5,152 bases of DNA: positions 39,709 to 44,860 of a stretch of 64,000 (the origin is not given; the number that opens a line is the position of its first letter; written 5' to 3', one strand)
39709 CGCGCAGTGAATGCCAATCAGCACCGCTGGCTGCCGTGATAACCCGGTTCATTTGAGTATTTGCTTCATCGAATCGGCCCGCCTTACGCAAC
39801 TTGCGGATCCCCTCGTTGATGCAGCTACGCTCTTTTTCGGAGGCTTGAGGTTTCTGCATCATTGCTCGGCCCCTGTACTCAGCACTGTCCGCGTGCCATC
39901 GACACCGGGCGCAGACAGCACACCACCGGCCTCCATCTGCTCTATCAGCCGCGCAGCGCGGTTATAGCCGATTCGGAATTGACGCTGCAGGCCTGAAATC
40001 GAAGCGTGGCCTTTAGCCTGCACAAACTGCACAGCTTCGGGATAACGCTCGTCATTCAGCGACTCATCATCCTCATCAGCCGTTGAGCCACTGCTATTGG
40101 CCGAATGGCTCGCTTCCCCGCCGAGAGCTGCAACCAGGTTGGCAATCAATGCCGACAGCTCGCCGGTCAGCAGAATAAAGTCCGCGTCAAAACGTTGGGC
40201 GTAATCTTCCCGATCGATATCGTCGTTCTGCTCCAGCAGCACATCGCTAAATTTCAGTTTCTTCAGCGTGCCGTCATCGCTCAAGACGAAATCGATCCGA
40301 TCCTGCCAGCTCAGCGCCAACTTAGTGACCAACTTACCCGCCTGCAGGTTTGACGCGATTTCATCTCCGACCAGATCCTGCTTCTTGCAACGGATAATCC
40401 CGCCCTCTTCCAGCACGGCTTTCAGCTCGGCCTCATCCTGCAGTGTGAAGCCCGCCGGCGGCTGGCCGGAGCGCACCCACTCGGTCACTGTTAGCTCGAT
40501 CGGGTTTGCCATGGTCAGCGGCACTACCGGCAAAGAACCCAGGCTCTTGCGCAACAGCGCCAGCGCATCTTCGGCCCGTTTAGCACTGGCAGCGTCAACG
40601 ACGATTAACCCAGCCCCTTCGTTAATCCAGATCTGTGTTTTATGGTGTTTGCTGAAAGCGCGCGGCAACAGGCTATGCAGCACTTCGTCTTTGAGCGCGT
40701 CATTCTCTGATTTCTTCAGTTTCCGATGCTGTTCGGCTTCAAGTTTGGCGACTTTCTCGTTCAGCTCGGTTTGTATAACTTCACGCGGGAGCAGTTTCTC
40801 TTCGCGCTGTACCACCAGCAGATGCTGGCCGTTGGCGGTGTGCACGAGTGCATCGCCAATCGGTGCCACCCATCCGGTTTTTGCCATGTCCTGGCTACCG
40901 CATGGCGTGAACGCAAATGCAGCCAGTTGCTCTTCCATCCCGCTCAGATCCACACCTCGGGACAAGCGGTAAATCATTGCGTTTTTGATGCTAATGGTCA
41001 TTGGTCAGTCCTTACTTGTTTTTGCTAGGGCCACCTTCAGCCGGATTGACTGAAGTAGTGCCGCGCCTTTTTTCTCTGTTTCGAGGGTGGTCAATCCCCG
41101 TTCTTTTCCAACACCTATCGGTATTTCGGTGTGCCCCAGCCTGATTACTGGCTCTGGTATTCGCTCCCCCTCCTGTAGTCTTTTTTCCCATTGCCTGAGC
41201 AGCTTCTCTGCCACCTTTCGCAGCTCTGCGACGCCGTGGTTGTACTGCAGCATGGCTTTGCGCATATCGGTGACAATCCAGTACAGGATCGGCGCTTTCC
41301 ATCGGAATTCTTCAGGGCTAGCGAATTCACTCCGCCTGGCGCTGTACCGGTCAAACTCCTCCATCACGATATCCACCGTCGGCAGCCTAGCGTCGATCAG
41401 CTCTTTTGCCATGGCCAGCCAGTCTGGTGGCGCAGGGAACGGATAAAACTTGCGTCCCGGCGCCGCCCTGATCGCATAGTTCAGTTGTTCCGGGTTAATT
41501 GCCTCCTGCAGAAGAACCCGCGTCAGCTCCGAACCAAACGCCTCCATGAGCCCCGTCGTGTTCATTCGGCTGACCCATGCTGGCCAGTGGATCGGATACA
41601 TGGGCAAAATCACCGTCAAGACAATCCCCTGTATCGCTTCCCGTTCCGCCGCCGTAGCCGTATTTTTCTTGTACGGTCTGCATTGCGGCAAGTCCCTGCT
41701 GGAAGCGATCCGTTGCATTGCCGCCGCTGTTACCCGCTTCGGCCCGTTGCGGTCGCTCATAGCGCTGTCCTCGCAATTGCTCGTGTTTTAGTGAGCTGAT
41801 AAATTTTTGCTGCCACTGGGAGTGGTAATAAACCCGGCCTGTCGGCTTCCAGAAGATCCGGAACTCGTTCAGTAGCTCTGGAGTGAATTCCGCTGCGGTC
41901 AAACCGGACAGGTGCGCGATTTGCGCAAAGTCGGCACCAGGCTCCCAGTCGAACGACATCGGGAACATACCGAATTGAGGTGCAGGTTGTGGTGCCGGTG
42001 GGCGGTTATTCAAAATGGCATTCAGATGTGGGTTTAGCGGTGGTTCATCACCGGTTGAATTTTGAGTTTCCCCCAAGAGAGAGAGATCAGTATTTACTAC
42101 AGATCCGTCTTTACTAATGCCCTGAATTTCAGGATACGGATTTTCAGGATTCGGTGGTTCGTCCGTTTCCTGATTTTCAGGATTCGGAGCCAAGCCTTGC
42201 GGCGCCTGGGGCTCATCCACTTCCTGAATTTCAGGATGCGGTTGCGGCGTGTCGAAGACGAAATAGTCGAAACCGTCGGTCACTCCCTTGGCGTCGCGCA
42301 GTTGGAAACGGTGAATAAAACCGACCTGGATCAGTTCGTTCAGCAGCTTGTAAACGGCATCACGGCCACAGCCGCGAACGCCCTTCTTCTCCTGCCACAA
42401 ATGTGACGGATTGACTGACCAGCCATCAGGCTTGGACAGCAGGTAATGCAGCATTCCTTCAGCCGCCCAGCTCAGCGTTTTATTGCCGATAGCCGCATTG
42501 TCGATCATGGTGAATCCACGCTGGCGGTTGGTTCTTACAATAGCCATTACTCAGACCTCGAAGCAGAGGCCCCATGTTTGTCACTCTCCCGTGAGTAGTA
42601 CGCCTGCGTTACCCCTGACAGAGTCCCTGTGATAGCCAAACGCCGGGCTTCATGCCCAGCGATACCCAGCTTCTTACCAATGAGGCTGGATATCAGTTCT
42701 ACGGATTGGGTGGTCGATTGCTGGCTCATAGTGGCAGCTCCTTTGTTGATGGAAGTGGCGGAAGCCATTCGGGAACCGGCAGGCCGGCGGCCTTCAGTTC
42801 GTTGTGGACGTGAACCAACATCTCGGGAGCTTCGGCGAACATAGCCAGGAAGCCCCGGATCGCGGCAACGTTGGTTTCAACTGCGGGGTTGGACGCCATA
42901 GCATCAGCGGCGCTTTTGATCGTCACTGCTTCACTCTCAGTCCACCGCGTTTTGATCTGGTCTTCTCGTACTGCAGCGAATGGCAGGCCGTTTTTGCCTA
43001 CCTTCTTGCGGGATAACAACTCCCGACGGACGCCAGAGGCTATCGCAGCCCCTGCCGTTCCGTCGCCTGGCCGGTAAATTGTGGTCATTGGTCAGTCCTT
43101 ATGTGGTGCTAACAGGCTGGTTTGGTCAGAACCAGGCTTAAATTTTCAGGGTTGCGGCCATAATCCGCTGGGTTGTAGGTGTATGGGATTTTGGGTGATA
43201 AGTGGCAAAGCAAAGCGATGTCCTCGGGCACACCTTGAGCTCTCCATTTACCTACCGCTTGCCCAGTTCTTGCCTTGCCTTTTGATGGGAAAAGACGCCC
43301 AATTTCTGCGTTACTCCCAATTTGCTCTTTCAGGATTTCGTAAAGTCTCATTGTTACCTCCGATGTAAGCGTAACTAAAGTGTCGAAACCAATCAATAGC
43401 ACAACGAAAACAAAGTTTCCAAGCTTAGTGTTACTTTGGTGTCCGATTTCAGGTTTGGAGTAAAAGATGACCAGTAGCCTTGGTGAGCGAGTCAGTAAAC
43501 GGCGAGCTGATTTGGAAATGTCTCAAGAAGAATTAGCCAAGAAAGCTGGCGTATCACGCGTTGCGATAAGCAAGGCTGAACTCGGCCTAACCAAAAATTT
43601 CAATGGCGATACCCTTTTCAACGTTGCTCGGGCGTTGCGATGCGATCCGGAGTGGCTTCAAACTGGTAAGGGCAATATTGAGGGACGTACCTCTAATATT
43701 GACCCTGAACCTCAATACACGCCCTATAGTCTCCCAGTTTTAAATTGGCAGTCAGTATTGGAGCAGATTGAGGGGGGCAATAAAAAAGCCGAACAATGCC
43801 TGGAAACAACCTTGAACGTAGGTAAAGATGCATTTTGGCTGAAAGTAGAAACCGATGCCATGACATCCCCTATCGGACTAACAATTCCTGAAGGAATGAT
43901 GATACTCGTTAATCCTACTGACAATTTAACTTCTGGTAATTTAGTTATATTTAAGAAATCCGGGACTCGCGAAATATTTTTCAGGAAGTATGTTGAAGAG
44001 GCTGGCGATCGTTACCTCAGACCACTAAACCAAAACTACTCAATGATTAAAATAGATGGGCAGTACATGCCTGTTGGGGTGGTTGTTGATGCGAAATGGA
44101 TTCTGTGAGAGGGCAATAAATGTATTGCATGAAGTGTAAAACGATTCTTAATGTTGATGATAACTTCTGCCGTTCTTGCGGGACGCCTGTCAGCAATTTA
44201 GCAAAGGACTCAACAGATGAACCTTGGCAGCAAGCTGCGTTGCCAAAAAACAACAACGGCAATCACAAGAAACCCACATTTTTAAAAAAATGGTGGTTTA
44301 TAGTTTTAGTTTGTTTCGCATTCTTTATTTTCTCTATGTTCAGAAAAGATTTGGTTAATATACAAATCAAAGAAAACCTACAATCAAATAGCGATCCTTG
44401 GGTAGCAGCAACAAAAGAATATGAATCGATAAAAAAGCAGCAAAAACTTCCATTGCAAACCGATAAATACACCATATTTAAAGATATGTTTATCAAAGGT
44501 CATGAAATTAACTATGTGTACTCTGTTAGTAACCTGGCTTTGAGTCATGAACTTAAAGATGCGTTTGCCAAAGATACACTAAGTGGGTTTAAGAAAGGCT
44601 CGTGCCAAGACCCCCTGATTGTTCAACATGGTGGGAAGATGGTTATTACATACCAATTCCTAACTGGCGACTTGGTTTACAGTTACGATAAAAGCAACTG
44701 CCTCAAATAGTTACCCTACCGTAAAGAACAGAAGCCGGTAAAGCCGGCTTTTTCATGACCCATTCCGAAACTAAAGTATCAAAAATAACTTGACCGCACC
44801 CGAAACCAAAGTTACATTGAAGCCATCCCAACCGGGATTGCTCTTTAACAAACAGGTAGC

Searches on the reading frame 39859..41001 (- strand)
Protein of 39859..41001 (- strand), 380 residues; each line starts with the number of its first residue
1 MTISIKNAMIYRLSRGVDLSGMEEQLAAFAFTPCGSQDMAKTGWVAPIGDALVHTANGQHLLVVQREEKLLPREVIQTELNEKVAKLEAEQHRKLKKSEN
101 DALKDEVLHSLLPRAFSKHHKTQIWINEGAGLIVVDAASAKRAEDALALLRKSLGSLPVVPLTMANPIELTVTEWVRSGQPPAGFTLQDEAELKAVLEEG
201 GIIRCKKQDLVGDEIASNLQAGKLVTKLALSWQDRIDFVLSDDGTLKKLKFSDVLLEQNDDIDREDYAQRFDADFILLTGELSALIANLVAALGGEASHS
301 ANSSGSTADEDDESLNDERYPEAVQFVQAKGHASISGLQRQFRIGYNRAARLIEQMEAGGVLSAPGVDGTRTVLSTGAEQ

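Call 23: search_protein_families(library=pfam, proteins=[window:39859-41001:-], max_evalue=0.01)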
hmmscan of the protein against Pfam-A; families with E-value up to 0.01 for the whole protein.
window:39859-41001:- (380 aa): 2 families
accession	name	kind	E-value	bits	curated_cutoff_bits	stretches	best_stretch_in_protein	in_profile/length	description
PF04381.17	RdgC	-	1.5e-115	386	25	1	5-296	3-298/298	Putative exonuclease, RdgC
PF09397.16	FtsK_gamma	-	7.2e-23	80.5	30.6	1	316-375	3-62/63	Ftsk gamma domain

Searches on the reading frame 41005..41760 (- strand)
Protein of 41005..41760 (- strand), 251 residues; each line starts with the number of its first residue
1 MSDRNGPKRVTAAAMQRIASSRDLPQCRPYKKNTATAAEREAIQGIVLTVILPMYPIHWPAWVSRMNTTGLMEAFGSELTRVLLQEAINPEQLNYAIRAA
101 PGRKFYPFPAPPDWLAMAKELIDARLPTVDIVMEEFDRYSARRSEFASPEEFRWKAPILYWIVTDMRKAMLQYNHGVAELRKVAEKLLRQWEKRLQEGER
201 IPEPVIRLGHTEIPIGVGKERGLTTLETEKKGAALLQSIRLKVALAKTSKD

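Call 23: search_protein_families(library=pfam, proteins=[window:41005-41760:-], max_evalue=0.01)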
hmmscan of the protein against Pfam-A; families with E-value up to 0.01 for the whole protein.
window:41005-41760:- (251 aa): 1 family
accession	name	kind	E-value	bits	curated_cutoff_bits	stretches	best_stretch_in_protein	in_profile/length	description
PF06992.16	Phage_lambda_P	-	1.6e-18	67.5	26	1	58-204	13-162/162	Replication protein P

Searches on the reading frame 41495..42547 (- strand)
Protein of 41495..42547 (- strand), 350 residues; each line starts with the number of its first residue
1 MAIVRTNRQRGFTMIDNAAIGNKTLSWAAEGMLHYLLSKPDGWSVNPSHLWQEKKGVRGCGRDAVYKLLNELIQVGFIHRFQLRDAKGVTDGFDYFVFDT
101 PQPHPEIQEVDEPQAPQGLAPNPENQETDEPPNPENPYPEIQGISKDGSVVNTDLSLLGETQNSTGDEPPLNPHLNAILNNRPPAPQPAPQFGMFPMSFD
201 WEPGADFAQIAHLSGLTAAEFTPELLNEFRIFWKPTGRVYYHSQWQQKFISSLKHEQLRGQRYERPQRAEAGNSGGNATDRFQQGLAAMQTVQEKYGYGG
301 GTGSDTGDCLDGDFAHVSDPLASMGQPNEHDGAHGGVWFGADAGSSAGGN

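Call 23: search_protein_families(library=pfam, proteins=[window:41495-42547:-], max_evalue=0.01)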
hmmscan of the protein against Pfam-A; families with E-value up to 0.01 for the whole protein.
window:41495-42547:- (350 aa): 1 family
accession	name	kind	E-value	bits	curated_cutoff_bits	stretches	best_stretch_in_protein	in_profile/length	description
PF17948.6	DnaT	-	3.3e-16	59.2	25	1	195-260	1-64/69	DnaT DNA-binding domain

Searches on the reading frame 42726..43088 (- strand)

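Call 23: search_protein_families(library=pfam, proteins=[window:42726-43088:-], max_evalue=0.01)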
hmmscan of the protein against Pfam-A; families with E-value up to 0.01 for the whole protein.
window:42726-43088:- (120 aa): 1 family
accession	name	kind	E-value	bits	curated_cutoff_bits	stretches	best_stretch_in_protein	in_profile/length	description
PF13377.12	Peripla_BP_3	-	0.0092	16.5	26.5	0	20-107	27-103/167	Periplasmic binding protein-like domain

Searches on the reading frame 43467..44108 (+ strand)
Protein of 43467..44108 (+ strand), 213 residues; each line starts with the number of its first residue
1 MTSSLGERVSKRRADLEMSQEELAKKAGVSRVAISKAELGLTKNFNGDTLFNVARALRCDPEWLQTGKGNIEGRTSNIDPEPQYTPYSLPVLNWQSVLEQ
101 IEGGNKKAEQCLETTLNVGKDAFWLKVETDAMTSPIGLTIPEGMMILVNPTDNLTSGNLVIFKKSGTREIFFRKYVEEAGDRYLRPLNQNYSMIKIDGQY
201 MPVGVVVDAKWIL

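Call 23: search_protein_families(library=pfam, proteins=[window:43467-44108:+], max_evalue=0.01)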
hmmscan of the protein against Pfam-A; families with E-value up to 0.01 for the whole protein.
window:43467-44108:+ (213 aa): 6 families
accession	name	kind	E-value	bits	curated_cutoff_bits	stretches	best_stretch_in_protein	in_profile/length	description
PF00717.28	Peptidase_S24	-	1.1e-15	57.8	23.3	1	106-206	19-115/116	Peptidase S24-like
PF01381.28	HTH_3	-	1.5e-12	47.8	23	1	11-64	3-55/55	Helix-turn-helix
PF13443.12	HTH_26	-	2.5e-05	24.9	22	1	10-62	3-55/63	Cro/C1-type HTH DNA-binding domain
PF13560.12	HTH_31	-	5.3e-05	23.9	27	1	5-62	2-59/64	Helix-turn-helix domain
PF12844.13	HTH_19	-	0.00029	21.1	30.2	1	6-69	1-63/64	Helix-turn-helix domain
PF13545.12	HTH_Crp_2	-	0.0068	16.8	27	0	10-36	15-41/70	Crp-like helix-turn-helix domain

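Call 62: find_homologous_proteins(query=window:43467-44108:+, max_evalue=1e-10)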
Query window:43467-44108:+ (213 aa): 43 proteins with E <= 1e-10 among 205 candidates.
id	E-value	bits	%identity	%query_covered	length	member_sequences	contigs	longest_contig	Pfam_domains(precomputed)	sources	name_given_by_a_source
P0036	1.1e-134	464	97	100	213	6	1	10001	PF00717.29,PF01381.29,PF13443.13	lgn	-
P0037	2.7e-132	457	97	100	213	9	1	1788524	PF00717.29,PF01381.29,PF13443.13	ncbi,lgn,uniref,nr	ncbi:Uncharacterized HTH-type transcriptional regulator CBU_1416 [Serratia quinivorans]|uniref:LexA 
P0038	2.9e-132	456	96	100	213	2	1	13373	PF00717.29,PF01381.29,PF13443.13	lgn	-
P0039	1.0e-131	455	96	100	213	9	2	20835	PF00717.29,PF01381.29,PF13443.13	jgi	jgi:SOS-response transcriptional repressor LexA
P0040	2.0e-130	450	95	100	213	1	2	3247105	PF00717.29,PF01381.29,PF13443.13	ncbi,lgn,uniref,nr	ncbi:Uncharacterized HTH-type transcriptional regulator CBU_1416 [Serratia quinivorans]|uniref:LexA 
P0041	1.4e-129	448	93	100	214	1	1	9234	PF00717.29,PF01381.29,PF13443.13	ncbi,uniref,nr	ncbi:LexA family protein [Serratia plymuthica]|uniref:LexA family protein n=1 Tax=Serratia plymuthic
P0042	1.1e-125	435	93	100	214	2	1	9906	PF00717.29,PF01381.29,PF13443.13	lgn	-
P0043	5.3e-104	364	77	100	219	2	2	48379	PF00717.29,PF01381.29,PF13443.13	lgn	-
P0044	2.1e-99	349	73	99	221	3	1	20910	PF12844.14,PF00717.29,PF01381.29,PF13560.13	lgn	-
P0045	1.7e-97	343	74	100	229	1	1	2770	PF00717.29,PF01381.29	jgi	jgi:SOS-response transcriptional repressor LexA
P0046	7.4e-97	341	72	99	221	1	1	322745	PF12844.14,PF00717.29,PF01381.29,PF13560.13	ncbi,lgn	ncbi:TPA: LexA family protein [Serratia fonticola]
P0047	3.0e-96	339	73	99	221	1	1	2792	PF12844.14,PF00717.29,PF01381.29,PF13560.13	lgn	-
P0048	3.5e-95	335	71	99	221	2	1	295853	PF12844.14,PF00717.29,PF01381.29,PF13560.13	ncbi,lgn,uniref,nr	ncbi:LexA family protein [Serratia fonticola]|uniref:LexA family protein n=1 Tax=Serratia fonticola 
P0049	6.1e-92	325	69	99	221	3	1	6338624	PF12844.14,PF00717.29,PF01381.29,PF13560.13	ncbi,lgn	-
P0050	2.8e-66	241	56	99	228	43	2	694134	PF00717.29,PF01381.29,PF13560.13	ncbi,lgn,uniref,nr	ncbi:LexA family protein [Yersinia frederiksenii]|uniref:LexA family protein n=1 Tax=Yersinia freder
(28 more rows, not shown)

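Call 82: find_related_loci(query=A3, collection=viral_contigs, flank=300)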
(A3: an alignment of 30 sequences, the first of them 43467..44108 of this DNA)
Query A3 (213 aa) in viral_contigs; peptide patterns used: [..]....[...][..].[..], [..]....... (x = any residue, [..] = any of these).
599 stretches matched a pattern (row limit reached: there are more); 573 encode a relative of the query (tblastn E <= 1e-3); the best 80 are kept; 80 distinct loci.
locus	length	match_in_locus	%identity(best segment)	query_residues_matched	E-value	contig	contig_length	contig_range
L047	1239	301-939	96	1-213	3e-144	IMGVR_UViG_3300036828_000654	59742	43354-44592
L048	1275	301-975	56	1-211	7e-74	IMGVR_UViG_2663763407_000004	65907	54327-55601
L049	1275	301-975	56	1-211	7e-74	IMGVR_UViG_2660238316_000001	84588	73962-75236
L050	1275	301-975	56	1-211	7e-74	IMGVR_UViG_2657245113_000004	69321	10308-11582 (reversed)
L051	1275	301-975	54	1-211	2e-71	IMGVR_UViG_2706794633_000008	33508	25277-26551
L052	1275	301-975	54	1-211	2e-71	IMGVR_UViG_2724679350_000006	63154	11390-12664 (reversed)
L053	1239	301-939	49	4-211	2e-59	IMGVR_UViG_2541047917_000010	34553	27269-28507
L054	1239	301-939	48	4-211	5e-59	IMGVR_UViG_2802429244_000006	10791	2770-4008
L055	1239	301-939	48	4-211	5e-59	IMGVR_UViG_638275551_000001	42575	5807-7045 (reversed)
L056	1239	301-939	48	4-211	5e-59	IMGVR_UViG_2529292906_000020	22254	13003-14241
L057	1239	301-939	48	4-211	5e-59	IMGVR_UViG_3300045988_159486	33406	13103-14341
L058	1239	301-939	48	4-211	1e-59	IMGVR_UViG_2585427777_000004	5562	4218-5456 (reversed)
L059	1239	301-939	48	4-211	5e-59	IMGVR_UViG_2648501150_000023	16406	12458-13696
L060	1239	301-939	48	4-211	5e-59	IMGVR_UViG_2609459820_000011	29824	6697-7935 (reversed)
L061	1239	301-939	48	4-211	8e-59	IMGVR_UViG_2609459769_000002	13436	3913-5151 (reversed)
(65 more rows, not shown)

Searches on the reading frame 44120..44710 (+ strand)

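Call 23: search_protein_families(library=pfam, proteins=[window:44120-44710:+], max_evalue=0.01)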
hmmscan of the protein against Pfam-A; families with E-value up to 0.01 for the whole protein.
window:44120-44710:+ (196 aa): 3 families
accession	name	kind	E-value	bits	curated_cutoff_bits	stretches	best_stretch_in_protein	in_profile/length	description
PF13248.11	Zn_ribbon_3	-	5e-05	23.1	27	1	2-23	4-25/26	zinc-ribbon domain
PF12773.13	DZR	-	0.00053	20.5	27.3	1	3-24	1-22/45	Double zinc ribbon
PF13240.11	Zn_Ribbon_1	-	0.0012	19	25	1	2-24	1-23/23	zinc-ribbon domain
